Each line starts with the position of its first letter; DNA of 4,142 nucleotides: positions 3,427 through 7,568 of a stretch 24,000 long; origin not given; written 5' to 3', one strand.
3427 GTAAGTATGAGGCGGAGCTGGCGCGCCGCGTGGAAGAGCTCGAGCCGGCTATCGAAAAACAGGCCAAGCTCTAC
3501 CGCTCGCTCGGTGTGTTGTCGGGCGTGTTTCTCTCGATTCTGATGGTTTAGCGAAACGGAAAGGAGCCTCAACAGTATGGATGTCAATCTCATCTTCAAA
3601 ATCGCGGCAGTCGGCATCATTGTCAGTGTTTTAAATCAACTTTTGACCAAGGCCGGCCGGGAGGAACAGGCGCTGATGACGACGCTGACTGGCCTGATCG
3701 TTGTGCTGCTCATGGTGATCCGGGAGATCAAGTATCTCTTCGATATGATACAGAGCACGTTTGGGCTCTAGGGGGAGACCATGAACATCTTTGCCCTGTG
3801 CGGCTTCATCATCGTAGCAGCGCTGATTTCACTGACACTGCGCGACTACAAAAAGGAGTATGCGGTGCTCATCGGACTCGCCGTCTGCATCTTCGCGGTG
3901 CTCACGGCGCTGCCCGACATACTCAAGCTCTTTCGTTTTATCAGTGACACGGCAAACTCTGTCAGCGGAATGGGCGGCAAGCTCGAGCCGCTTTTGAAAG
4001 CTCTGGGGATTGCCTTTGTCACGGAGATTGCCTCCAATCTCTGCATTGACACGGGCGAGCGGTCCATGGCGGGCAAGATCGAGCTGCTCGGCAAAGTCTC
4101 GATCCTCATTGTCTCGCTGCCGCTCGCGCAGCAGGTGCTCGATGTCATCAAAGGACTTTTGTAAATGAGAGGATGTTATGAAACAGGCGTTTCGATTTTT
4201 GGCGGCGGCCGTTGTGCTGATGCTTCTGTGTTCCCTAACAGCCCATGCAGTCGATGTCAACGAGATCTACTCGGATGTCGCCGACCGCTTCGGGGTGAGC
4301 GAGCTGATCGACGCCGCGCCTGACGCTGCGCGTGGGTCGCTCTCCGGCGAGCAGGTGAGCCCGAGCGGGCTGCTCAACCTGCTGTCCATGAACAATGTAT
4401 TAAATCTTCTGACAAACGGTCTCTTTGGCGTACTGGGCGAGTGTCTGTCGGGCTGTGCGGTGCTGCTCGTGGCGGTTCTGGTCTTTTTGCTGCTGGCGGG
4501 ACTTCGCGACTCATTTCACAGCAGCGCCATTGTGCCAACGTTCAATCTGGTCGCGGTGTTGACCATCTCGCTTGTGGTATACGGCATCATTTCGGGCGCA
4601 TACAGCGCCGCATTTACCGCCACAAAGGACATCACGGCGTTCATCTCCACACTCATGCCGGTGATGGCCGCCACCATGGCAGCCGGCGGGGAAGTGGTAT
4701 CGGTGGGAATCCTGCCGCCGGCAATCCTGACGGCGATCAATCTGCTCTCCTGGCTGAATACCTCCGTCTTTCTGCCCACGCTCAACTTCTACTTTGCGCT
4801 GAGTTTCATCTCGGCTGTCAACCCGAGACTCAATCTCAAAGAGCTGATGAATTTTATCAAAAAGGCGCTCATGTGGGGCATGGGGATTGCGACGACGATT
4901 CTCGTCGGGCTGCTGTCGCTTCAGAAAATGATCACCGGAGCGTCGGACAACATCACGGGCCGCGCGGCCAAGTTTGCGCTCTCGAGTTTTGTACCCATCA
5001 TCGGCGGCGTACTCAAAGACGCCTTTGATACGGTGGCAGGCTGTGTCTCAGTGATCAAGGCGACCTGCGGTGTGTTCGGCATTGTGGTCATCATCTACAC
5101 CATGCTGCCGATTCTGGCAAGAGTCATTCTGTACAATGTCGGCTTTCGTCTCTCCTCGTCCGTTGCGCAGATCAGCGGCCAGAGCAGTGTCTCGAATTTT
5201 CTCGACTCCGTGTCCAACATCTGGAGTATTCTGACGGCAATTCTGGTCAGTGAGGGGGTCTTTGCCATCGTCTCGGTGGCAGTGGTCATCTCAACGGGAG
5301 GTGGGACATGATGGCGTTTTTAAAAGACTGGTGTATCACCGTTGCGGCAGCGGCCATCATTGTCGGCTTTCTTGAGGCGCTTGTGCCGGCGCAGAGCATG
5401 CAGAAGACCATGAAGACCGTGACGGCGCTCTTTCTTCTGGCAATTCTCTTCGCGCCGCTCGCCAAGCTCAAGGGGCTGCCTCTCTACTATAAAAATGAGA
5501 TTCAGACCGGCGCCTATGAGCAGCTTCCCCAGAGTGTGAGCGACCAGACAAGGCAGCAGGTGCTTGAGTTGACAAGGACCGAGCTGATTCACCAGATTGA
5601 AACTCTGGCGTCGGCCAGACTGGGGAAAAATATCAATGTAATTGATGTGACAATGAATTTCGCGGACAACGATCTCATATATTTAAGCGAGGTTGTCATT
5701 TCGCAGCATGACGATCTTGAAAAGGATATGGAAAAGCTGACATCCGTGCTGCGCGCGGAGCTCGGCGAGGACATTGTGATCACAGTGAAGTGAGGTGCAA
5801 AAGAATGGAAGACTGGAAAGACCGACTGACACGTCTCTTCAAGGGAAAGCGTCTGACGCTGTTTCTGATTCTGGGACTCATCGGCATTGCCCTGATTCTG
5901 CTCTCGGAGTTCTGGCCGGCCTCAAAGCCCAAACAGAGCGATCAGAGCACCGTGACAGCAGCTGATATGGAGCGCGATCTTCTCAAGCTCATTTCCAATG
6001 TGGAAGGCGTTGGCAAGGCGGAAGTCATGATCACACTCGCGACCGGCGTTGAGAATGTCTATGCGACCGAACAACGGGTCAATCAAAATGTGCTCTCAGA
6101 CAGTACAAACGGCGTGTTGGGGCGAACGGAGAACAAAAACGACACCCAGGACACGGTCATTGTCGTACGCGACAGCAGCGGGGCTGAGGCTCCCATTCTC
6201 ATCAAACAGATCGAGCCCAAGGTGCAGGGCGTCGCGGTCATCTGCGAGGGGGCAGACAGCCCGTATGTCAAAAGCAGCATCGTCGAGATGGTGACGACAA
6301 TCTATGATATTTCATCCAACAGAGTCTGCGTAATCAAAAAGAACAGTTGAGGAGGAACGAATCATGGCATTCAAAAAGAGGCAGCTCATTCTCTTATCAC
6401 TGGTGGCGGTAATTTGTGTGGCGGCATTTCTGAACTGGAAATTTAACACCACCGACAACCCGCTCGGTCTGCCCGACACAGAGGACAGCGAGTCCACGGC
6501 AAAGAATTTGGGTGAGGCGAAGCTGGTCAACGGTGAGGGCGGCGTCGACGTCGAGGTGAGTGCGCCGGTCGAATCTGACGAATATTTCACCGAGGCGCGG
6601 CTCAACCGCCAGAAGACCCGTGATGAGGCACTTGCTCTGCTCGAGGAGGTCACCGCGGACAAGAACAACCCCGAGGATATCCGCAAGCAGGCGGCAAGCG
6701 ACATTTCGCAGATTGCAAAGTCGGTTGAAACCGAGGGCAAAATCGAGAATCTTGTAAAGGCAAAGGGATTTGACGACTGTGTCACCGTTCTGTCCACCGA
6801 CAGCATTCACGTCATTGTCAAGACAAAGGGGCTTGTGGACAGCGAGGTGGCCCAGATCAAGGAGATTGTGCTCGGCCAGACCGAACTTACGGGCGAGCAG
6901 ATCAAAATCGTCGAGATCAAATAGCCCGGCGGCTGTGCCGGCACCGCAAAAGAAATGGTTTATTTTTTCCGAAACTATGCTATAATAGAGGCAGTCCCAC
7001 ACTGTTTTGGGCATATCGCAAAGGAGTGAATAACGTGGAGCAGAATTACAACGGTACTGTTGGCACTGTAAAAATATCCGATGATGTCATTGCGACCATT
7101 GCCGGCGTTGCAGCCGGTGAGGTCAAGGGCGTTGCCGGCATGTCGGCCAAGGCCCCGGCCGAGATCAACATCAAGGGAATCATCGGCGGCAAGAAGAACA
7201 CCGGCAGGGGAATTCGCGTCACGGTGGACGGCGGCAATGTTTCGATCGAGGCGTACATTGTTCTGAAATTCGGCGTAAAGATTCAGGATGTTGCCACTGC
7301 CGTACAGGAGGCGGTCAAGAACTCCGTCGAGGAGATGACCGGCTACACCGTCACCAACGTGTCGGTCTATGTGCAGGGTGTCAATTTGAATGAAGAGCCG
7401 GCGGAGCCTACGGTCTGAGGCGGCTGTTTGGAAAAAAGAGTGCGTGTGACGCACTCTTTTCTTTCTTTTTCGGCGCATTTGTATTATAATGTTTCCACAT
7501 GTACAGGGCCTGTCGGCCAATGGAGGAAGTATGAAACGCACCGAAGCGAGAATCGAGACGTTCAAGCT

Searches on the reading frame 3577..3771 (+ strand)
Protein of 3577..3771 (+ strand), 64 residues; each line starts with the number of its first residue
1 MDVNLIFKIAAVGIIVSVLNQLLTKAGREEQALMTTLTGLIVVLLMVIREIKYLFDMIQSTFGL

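Call 21: search_protein_families(library=pfam, proteins=[window:3577-3771:+])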
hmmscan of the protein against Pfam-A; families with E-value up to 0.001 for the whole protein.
window:3577-3771:+ (64 aa): 1 family
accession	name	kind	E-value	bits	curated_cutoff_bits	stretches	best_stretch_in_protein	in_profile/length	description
PF06686.16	SpoIIIAC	-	1.3e-18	67.3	24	1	6-60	1-55/56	Stage III sporulation protein AC/AD protein family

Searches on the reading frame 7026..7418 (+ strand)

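Call 48: search_protein_families(library=pfam, proteins=[window:7026-7418:+], max_evalue=0.01)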
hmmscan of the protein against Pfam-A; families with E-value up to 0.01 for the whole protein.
window:7026-7418:+ (130 aa): 2 families
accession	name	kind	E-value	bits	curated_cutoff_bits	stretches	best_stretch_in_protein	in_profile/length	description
PF03780.18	Asp23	-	8.6e-29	100.6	28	1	13-119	3-107/108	Asp23 family, cell envelope-related function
PF19803.4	DUF6286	-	0.0047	17.8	35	0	64-116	58-107/108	Family of unknown function (DUF6286)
